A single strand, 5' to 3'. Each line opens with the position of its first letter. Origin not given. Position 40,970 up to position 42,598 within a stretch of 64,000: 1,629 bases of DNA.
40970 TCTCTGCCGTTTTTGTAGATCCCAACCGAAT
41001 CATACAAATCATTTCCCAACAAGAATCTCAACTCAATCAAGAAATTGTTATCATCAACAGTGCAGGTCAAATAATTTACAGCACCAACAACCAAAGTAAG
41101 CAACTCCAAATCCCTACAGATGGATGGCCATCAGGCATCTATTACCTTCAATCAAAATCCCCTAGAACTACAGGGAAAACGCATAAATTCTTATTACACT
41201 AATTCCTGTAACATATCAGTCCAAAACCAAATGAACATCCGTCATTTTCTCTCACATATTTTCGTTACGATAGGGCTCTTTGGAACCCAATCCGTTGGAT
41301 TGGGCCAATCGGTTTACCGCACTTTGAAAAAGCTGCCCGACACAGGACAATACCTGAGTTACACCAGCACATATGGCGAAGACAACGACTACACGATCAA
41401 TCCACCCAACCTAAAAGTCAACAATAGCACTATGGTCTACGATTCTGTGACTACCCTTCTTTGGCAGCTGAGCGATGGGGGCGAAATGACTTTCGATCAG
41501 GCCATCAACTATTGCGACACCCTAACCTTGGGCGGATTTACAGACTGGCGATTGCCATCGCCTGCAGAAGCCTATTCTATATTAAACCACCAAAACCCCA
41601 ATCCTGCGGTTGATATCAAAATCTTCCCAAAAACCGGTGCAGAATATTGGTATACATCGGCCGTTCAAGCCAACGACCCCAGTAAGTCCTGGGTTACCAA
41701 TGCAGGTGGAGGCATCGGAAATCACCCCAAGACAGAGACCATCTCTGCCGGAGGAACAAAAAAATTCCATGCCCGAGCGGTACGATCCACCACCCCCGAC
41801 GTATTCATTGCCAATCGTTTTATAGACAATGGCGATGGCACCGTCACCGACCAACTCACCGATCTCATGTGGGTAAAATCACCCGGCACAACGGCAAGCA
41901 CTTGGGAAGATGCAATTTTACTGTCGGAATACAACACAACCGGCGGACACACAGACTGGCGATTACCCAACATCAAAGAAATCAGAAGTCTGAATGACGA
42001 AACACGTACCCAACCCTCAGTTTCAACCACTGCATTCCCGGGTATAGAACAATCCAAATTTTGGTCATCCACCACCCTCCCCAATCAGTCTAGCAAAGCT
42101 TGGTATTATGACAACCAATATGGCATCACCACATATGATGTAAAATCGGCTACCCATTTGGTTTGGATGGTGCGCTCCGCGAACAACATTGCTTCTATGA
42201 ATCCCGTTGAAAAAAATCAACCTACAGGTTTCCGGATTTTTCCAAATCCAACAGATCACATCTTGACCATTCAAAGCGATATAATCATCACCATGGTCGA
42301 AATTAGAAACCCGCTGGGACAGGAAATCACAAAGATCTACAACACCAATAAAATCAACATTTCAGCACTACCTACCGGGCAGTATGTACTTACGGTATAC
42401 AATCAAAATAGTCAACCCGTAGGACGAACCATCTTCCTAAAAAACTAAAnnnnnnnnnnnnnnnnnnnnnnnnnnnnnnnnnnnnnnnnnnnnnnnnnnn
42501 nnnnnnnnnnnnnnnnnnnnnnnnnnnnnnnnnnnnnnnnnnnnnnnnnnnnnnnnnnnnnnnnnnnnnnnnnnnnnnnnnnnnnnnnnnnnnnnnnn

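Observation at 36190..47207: Convergent operon pair: ECF sigma / CpxP-like / MbnP-MbnH-like / YHYH facing a four-gene T9SS cargo operon with a second YHYH protein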

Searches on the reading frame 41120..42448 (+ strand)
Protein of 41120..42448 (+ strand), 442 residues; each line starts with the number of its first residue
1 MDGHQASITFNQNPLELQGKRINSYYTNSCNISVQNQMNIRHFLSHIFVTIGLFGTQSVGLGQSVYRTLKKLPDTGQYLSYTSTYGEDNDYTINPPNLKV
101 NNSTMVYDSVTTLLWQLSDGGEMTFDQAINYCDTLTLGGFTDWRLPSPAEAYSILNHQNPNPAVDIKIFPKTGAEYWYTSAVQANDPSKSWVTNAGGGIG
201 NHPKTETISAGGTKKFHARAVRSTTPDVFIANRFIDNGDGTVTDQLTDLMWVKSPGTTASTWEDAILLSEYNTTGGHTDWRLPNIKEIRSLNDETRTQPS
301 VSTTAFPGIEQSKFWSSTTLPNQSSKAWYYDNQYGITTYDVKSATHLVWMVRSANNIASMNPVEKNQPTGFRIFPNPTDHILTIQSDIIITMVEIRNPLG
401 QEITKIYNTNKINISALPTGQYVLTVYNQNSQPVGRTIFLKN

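Call 3: search_protein_families(library=pfam, proteins=[window:41120-42448:+], max_evalue=0.01)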
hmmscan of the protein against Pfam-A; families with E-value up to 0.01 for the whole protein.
window:41120-42448:+ (442 aa): 2 families
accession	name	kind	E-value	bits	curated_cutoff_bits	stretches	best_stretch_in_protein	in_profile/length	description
PF07603.17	Lcl_C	-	2.2e-48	163.8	34.9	2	240-352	1-117/117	Lcl C-terminal domain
PF18962.6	Por_Secre_tail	-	7.3e-08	33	27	1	373-434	1-70/75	Secretion system C-terminal sorting domain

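Call 4: search_protein_families(library=ncbifam, proteins=[window:41120-42448:+], max_evalue=0.01)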
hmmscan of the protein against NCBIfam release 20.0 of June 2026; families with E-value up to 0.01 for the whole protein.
window:41120-42448:+ (442 aa): 3 families
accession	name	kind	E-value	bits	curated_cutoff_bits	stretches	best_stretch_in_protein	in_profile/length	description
NF047850.1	Lsa25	exception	1.4e-12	47.9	260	1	271-326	124-180/207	surface adhesin Lsa25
TIGR04183.1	Por_Secre_tail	domain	1.2e-06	28.3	23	1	373-432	1-64/72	T9SS type A sorting domain-containing protein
NF052322.1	FimD_tip_adhes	equivalog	4.9e-05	22.2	170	1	130-187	584-642/664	fimbrial tip adhesin FimD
